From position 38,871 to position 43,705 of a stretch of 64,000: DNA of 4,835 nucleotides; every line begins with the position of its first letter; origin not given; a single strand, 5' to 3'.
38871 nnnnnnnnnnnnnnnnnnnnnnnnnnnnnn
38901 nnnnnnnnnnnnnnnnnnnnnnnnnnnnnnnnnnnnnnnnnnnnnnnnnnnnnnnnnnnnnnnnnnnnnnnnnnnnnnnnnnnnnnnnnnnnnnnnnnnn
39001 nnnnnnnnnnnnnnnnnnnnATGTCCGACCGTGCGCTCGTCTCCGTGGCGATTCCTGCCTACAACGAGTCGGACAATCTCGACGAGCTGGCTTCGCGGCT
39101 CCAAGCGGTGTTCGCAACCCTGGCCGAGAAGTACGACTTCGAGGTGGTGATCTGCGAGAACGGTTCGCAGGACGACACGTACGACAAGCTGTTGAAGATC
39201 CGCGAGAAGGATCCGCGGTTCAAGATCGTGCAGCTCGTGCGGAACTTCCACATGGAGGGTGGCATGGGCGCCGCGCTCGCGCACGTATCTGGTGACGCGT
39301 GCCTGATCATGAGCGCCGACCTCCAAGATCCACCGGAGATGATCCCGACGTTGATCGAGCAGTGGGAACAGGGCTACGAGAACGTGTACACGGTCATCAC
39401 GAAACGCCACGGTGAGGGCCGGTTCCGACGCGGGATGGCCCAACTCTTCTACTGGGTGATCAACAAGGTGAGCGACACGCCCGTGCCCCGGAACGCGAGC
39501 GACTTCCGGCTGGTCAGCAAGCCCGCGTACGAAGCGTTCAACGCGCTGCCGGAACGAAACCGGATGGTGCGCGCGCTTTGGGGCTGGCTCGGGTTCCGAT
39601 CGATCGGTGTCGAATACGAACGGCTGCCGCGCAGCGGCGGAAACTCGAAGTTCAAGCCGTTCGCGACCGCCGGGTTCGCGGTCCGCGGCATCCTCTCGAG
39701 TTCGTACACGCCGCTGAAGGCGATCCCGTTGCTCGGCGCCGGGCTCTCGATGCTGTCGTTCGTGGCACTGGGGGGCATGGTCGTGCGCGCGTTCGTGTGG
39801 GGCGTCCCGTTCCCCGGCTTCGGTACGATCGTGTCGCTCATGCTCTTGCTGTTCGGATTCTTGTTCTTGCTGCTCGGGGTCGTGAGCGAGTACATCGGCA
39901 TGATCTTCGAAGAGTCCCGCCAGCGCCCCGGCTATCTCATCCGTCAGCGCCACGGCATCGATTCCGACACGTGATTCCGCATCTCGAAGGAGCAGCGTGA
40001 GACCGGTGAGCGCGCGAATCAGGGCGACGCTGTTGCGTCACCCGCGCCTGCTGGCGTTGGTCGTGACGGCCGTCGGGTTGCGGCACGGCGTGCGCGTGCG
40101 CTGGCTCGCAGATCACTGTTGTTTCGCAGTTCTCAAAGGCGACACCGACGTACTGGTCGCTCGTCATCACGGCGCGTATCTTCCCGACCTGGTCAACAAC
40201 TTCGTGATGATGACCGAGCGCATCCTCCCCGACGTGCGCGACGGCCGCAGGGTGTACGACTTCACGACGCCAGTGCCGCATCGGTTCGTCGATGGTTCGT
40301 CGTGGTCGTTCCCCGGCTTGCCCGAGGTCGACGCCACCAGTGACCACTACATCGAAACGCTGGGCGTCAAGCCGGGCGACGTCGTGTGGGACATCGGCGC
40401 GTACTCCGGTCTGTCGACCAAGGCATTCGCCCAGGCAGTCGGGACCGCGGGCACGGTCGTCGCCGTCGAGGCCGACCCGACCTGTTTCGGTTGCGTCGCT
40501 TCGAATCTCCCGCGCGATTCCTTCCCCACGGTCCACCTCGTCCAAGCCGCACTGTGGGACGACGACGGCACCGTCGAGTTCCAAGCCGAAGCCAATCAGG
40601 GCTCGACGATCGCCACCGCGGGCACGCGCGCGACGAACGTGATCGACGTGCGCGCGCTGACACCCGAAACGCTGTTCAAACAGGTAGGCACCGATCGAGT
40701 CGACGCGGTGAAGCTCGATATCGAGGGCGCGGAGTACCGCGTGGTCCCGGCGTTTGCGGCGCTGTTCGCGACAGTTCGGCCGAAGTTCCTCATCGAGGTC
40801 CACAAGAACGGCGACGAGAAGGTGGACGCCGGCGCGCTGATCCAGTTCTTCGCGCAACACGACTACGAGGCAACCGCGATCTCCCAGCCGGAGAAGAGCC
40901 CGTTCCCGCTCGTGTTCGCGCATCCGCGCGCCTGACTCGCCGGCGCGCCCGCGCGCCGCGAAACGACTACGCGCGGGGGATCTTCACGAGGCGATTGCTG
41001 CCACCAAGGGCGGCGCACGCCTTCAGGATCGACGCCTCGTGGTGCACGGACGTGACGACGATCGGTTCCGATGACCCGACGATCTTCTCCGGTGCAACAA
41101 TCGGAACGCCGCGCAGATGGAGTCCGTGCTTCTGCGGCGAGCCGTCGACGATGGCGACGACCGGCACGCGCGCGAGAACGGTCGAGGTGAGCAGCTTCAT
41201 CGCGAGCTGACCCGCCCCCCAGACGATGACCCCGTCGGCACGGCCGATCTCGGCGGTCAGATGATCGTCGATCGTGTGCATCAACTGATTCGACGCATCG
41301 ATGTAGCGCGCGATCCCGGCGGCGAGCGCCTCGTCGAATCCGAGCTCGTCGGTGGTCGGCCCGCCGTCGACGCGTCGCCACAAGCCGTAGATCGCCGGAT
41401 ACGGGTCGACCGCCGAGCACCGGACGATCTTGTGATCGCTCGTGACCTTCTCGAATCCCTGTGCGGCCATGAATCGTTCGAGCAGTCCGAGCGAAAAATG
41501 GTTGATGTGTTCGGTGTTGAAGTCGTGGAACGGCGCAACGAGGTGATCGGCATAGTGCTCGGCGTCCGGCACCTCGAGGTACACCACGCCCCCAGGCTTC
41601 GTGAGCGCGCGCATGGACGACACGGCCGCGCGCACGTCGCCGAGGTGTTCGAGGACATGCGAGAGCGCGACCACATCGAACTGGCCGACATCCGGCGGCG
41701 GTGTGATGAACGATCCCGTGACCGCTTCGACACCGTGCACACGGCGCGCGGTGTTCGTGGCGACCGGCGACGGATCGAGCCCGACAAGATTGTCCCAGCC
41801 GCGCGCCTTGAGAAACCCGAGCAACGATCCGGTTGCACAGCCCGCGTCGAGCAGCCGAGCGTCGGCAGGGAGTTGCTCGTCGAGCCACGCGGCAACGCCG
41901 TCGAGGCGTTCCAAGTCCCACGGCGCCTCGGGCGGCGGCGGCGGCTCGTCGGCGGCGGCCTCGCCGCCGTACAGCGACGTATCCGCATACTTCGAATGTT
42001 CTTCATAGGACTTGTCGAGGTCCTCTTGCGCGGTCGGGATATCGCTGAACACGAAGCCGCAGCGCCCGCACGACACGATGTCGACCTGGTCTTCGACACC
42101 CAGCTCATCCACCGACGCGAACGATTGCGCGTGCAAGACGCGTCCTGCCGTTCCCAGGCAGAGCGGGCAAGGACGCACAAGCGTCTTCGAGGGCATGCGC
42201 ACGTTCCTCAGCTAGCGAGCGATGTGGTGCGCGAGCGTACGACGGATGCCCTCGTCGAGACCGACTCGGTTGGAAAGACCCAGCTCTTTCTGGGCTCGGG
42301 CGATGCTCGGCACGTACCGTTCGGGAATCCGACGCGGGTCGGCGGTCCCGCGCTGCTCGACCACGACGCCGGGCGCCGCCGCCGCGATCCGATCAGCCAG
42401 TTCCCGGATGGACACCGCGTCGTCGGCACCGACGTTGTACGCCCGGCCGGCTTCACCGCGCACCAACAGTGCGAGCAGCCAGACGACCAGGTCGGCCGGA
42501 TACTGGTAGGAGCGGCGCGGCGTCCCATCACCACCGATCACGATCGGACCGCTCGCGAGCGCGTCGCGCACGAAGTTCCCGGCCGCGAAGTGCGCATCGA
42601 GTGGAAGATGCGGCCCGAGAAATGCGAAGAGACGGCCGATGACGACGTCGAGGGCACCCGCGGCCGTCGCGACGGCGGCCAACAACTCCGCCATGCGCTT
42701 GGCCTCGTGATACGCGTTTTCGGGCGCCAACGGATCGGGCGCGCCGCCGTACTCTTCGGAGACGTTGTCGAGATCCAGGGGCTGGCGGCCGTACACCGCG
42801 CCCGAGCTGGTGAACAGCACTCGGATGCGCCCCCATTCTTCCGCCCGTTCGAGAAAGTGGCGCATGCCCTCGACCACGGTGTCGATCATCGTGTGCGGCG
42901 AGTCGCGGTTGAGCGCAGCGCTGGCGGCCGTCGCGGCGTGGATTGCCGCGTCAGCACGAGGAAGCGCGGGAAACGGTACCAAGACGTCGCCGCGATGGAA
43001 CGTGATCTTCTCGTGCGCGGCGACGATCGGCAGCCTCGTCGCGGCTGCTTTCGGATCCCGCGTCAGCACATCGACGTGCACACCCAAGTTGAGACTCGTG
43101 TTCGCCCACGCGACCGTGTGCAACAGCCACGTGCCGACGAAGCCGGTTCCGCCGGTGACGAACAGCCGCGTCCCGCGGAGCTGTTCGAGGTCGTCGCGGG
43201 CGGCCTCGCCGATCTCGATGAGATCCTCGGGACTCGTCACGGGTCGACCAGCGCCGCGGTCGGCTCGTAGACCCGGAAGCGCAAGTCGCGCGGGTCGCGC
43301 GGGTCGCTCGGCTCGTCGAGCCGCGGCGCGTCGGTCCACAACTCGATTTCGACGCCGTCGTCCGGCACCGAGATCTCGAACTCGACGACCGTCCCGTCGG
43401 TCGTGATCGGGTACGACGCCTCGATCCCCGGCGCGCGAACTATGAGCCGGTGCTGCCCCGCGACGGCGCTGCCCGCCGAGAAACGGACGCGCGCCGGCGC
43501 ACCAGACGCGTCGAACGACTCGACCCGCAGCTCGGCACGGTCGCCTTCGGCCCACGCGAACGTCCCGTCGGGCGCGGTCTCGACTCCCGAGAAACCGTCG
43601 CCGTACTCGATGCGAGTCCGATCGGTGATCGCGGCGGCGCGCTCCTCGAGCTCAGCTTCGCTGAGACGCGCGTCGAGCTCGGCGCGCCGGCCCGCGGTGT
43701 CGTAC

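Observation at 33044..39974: Six-gene translationally coupled operon joining the CDP-3,6-dideoxyhexose pathway to a NeuB-type aldolase, a YerE-like ThDP enzyme and a polyprenyl-phosphate GT2: predicted route to an unusual branched or chain-extended deoxysugar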

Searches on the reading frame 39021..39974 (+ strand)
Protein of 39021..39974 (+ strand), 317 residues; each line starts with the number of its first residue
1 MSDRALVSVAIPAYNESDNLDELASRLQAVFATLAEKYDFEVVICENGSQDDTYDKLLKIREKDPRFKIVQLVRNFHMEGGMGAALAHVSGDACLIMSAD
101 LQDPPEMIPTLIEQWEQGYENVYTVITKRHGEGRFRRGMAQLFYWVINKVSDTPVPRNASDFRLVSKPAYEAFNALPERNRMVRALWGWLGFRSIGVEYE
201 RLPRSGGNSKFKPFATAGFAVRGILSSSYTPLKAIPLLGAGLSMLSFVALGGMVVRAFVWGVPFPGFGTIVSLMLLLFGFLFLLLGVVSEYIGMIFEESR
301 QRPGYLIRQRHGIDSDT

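Call 9: search_protein_families(library=pfam, proteins=[window:39021-39974:+])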
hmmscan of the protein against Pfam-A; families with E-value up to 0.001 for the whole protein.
window:39021-39974:+ (317 aa): 1 family
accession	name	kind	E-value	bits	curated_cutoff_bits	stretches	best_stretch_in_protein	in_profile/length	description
PF00535.33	Glycos_transf_2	-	5.4e-24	85.4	23.3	1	8-165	1-159/168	Glycosyl transferase family 2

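Call 10: search_protein_families(library=ncbifam, proteins=[window:39021-39974:+])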
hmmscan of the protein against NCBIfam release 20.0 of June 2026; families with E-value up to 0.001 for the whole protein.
window:39021-39974:+ (317 aa): 11 families
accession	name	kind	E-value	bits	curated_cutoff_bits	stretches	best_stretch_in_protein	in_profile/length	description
NF047588.1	GlcsyltransPgfSStrep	equivalog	3.5e-62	210.4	500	1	7-309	3-304/308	glycosyltransferase PgfS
NF007986.1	PRK10714.1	equivalog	7e-35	120.5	529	1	7-309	8-310/316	undecaprenyl-phosphate 4-deoxy-4-formamido-L-arabinose transferase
TIGR03937.1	PgaC_IcaA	equivalog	4.7e-10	39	422.3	1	4-100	44-135/407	poly-beta-1,6-N-acetyl-D-glucosamine synthase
NF041875.1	EPS_EpsD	equivalog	2.2e-06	27.3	370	1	7-122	1-111/325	exopolysaccharide biosynthesis glycosyltransferase EpsD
TIGR04283.1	glyco_like_mftF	equivalog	1.6e-05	24.6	182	1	7-108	1-90/221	TIGR04283 family arsenosugar biosynthesis glycosyltransferase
NF050050.1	ProtGlycPglI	equivalog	2e-05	24.1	500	1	6-124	3-117/306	GalNAc(5)-diNAcBac-PP-undecaprenol beta-1,3-glucosyltransferase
NF047683.1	TeichurnBiosyTuaG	equivalog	4.4e-05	23.3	400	1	3-88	4-84/252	teichuronic acid biosynthesis protein TuaG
NF045692.1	OglycostaseCruG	equivalog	6.8e-05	21.9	600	1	6-71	42-102/386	2'-O-glycosyltransferase CruG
NF038302.1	EPS_HpsE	equivalog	7.5e-05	21.8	300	1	7-63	3-57/307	hormogonium polysaccharide biosynthesis glycosyltransferase HpsE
TIGR04182.1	glyco_TIGR04182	equivalog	0.00038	20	325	0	197-297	188-287/293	S-layer glycoprotein N-glycosyltransferase AglJ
TIGR04242.1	nodulat_NodC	equivalog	0.0006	18.9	550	1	7-112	50-153/395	chitooligosaccharide synthase NodC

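Call 63: search_solved_structures(query=window:39021-39974:+, max_evalue=0.00001)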
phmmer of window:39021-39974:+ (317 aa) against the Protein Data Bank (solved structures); distinct sequences matched with E-value up to 0.00001: 7.
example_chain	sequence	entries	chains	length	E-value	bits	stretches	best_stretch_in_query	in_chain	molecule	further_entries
5ekp_C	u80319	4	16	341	1.8e-65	224.4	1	7-313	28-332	Uncharacterized glycosyltransferase sll0501 | Glycosyltransferase sll0501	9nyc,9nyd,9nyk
9nye_A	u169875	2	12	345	1.9e-65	224.3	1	7-313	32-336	Glycosyltransferase sll0501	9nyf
5eke_A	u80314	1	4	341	2.3e-64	220.8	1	7-313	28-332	Uncharacterized glycosyltransferase sll0501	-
9bhc_C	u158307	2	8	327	5.3e-32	114.5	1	7-309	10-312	Undecaprenyl-phosphate 4-deoxy-4-formamido-L-arabinose transferase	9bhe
8vxh_A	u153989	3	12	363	7.6e-32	114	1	7-309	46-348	Undecaprenyl-phosphate 4-deoxy-4-formamido-L-arabinose transferase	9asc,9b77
9hwj_A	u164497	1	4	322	1.6e-31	112.9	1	7-309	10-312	Undecaprenyl-phosphate 4-deoxy-4-formamido-L-arabinose transferase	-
5mlz_A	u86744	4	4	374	1.4e-14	57.3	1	7-120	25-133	Dolichol monophosphate mannose synthase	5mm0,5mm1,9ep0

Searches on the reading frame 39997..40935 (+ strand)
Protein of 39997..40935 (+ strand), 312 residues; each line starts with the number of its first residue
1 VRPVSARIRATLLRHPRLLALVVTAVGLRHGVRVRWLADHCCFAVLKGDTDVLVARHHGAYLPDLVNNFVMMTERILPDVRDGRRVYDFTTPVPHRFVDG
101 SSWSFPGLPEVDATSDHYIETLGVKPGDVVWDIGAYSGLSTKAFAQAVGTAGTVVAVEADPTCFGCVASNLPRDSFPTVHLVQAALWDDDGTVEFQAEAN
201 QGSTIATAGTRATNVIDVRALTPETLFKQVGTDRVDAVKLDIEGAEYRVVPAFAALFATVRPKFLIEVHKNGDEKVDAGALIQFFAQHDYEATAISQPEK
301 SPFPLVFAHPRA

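Call 15: search_protein_families(library=pfam, proteins=[window:39997-40935:+], max_evalue=0.01)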
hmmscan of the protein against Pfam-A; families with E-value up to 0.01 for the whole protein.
window:39997-40935:+ (312 aa): 3 families
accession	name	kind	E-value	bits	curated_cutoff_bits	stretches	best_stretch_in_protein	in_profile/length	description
PF05050.19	Methyltransf_21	-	1.6e-14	54.8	22.7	1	132-291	1-172/173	Methyltransferase FkbM domain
PF01135.25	PCMT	-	1.1e-05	25.8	20.3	1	118-208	65-150/210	Protein-L-isoaspartate(D-aspartate) O-methyltransferase (PCMT)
PF13578.12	Methyltransf_24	-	0.00013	23.2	26.3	1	133-269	3-103/105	Methyltransferase domain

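Call 51: search_protein_families(library=ncbifam, proteins=[window:39997-40935:+], max_evalue=0.001)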
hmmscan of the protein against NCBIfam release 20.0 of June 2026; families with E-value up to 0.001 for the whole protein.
window:39997-40935:+ (312 aa): 5 families
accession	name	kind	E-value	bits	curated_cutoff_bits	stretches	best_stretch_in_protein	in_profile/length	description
TIGR01444.1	fkbM_fam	subfamily_domain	4.8e-26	91.9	37.7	1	129-269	1-143/143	FkbM family methyltransferase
TIGR02469.1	CbiT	equivalog_domain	1.1e-06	28.9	78.3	1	119-185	12-77/124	precorrin-6Y C5,15-methyltransferase (decarboxylating) subunit CbiT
TIGR04364.1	methyltran_FxLD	equivalog_domain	1.6e-06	27.5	320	1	100-209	59-159/394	methyltransferase, FxLD system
NF047649.1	MTase_UXPK_star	exception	0.00032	19.8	460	1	124-182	75-133/283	methyltransferase/UXPK-star double selenoprotein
NF000468.1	Erm37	exception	0.00097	19.2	350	0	118-184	24-82/179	23S rRNA (adenine(2058)-N(6))-methyltransferase Erm(37)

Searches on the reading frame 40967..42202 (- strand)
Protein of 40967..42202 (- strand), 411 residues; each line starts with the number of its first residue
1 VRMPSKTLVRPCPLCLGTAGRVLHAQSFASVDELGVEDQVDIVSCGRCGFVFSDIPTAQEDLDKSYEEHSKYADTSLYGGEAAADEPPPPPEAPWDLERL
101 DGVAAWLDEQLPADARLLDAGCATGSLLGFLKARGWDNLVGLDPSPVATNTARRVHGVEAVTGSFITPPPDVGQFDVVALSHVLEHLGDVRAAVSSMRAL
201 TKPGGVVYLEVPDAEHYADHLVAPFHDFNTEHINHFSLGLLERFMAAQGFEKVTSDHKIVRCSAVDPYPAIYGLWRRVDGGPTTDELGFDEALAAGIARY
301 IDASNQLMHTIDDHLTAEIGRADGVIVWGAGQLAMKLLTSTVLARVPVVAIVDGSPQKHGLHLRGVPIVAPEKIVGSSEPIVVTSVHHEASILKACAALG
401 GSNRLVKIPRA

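Call 15: search_protein_families(library=pfam, proteins=[window:40967-42202:-], max_evalue=0.01)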
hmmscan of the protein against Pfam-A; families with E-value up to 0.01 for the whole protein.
window:40967-42202:- (411 aa): 5 families
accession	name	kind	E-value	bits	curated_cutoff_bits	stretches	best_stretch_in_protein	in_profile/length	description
PF13489.12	Methyltransf_23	-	1e-26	94.1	27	1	108-254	14-163/164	Methyltransferase domain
PF08242.18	Methyltransf_12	-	3.7e-14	53.7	30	1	118-207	1-98/98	Methyltransferase domain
PF08241.18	Methyltransf_11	-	5.2e-14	53.1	21.2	1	118-208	1-94/95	Methyltransferase domain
PF13649.12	Methyltransf_25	-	3.3e-12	47.3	27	1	118-205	2-97/97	Methyltransferase domain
PF13847.12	Methyltransf_31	-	1.2e-06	28.8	27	1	114-215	4-115/145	Methyltransferase domain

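Call 51: search_protein_families(library=ncbifam, proteins=[window:40967-42136:-], max_evalue=0.001)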
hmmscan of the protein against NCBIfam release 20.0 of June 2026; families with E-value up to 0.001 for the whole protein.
window:40967-42136:- (389 aa): 6 families
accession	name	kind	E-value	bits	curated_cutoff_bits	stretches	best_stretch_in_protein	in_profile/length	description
NF045667.1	MTase_DVU1556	equivalog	6.2e-10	38.9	155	1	89-187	20-119/213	DVU_1556 family methyltransferase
TIGR01983.1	UbiG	equivalog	3.8e-06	26.4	102.95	1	91-187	49-151/228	bifunctional 2-polyprenyl-6-hydroxyphenol methylase/3-demethylubiquinol 3-O-methyltransferase UbiG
TIGR02072.1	BioC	equivalog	7.7e-06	25.9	184.95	1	84-238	26-181/244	malonyl-ACP O-methyltransferase BioC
NF007610.0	PRK10258.1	equivalog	0.00055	19.3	342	1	93-186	44-137/251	malonyl-ACP O-methyltransferase BioC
NF001241.0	PRK00216.1-2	equivalog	0.00062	19.5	327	1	117-186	76-146/231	demethylmenaquinone methyltransferase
TIGR04345.1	ovoA_Cterm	equivalog_domain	0.00086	18.9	170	0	147-192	129-174/242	putative 4-mercaptohistidine N1-methyltransferase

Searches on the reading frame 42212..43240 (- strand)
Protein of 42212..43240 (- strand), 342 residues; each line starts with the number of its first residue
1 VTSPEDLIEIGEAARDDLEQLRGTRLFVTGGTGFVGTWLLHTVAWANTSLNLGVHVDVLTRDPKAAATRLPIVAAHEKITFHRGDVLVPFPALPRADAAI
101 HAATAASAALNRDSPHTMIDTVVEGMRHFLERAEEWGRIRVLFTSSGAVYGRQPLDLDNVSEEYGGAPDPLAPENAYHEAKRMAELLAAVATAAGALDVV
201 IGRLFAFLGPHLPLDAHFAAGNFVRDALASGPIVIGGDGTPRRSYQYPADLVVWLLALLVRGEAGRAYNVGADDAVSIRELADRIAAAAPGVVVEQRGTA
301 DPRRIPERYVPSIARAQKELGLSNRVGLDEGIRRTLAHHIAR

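Call 51: search_protein_families(library=ncbifam, proteins=[window:42212-43240:-], max_evalue=0.001)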
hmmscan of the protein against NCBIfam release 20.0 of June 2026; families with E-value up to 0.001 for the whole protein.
window:42212-43240:- (342 aa): 16 families
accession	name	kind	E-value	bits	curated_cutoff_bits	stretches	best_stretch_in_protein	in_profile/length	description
TIGR01181.1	dTDP_gluc_dehyt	equivalog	2.7e-19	69.4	365.1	1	26-338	2-310/321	dTDP-glucose 4,6-dehydratase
TIGR01179.1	galE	equivalog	6.1e-13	48.3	262.3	1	26-211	2-180/332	UDP-glucose 4-epimerase GalE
TIGR04180.1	EDH_00030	hypoth_equivalog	6.1e-11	41.9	475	1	27-288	2-255/297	NAD-dependent 4,6-dehydratase LegB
TIGR02197.1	heptose_epim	equivalog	1.5e-10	40.8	274.6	1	27-193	2-154/316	ADP-glyceromanno-heptose 6-epimerase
TIGR03466.1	HpnA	hypoth_equivalog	6.5e-10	38.4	367.65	1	26-202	3-165/327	hopanoid-associated sugar epimerase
NF007582.0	PRK10217.1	equivalog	7.9e-09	35.1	698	1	25-341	3-333/355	dTDP-glucose 4,6-dehydratase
NF043036.1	ErythonDh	equivalog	2.7e-07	30.1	325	1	25-204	2-176/321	D-erythronate dehydrogenase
NF042422.1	oxyalk_red_OleD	equivalog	6.2e-07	29.1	580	1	25-289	2-250/329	2-alkyl-3-oxoalkanoate reductase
NF047922.1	GDPFucSynFcl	equivalog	2.5e-06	27.2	500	1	232-340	196-302/308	GDP-L-fucose synthase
NF011728.1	PRK15181.1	equivalog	1.1e-05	24.6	760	1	23-283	15-276/348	Vi polysaccharide biosynthesis UDP-N-acetylglucosaminuronic acid C-4 epimerase TviC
NF007490.0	PRK10084.1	subfamily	8.1e-05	21.8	649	1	25-338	2-333/361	dTDP-glucose 4,6-dehydratase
TIGR02622.1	CDP_4_6_dhtase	equivalog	8.9e-05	21.8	278.45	0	22-187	3-164/352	CDP-glucose 4,6-dehydratase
NF007956.0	PRK10675.1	subfamily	0.00011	21.5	394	1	25-211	2-184/338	UDP-glucose 4-epimerase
NF008872.0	PRK11908.1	equivalog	0.00013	21.1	294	0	104-289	77-271/349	bifunctional UDP-4-keto-pentose/UDP-xylose synthase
TIGR01746.1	Thioester-redct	subfamily_domain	0.00014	21.3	213.35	0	27-204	3-192/371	thioester reductase domain-containing protein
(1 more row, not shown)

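Call 90: search_solved_structures(query=window:42212-43240:-, max_evalue=1e-8)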
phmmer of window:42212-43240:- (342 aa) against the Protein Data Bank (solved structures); distinct sequences matched with E-value up to 1e-8: 26.
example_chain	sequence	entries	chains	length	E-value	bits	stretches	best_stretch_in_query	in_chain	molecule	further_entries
2b69_A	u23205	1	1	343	1e-24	90.7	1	24-336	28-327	UDP-glucuronate decarboxylase 1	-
4gll_A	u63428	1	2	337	1.3e-24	90.4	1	24-336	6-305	UDP-glucuronic acid decarboxylase 1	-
4m55_A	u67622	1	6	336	7.1e-24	88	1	24-336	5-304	UDP-glucuronic acid decarboxylase 1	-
4lk3_A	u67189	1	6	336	9.8e-24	87.5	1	24-336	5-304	UDP-glucuronic acid decarboxylase 1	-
8vr2_A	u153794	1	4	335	2.7e-15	59.8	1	20-336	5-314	NAD-dependent epimerase/dehydratase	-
1r6d_A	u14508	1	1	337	6.8e-15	58.5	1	25-337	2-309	TDP-glucose-4,6-dehydratase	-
1r66_A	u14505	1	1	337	1.1e-14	57.8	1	25-337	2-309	TDP-glucose-4,6-dehydratase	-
6kv9_A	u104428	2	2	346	2.2e-13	53.5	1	25-334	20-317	MoeE5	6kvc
6pmh_A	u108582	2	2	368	8.9e-13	51.5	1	16-335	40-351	UDP-glucose 4-epimerase related protein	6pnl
8rdg_A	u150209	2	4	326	1.5e-12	50.7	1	25-286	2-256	SDR family NAD(P)-dependent oxidoreductase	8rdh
6wjb_A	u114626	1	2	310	4.9e-12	49.1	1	24-286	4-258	NAD-dependent epimerase/dehydratase family protein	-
8rdi_A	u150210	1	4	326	5.5e-12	48.9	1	25-286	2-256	SDR family NAD(P)-dependent oxidoreductase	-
3vps_A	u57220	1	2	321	1.3e-11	47.7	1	25-337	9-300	NAD-dependent epimerase/dehydratase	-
6wj9_A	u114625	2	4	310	3.8e-11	46.2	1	24-286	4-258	NAD-dependent epimerase/dehydratase family protein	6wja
6bi4_A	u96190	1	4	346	7.4e-11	45.2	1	22-335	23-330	dTDP-glucose 4,6-dehydratase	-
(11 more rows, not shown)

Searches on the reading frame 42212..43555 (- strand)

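Call 15: search_protein_families(library=pfam, proteins=[window:42212-43555:-], max_evalue=0.01)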
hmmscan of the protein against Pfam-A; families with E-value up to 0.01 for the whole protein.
window:42212-43555:- (447 aa): 4 families
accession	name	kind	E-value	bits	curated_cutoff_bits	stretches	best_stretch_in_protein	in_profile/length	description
PF01370.27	Epimerase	-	7.9e-33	114.3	20.9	1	132-376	2-240/240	NAD dependent epimerase/dehydratase family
PF16363.11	GDP_Man_Dehyd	-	2e-18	67.4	27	1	132-440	1-332/332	GDP-mannose 4,6 dehydratase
PF07993.18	NAD_binding_4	-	2.5e-08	33.8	20.1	1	133-309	1-204/258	Male sterility protein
PF01073.25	3Beta_HSD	-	8.7e-07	28.7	22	1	133-293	2-157/280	3-beta hydroxysteroid dehydrogenase/isomerase family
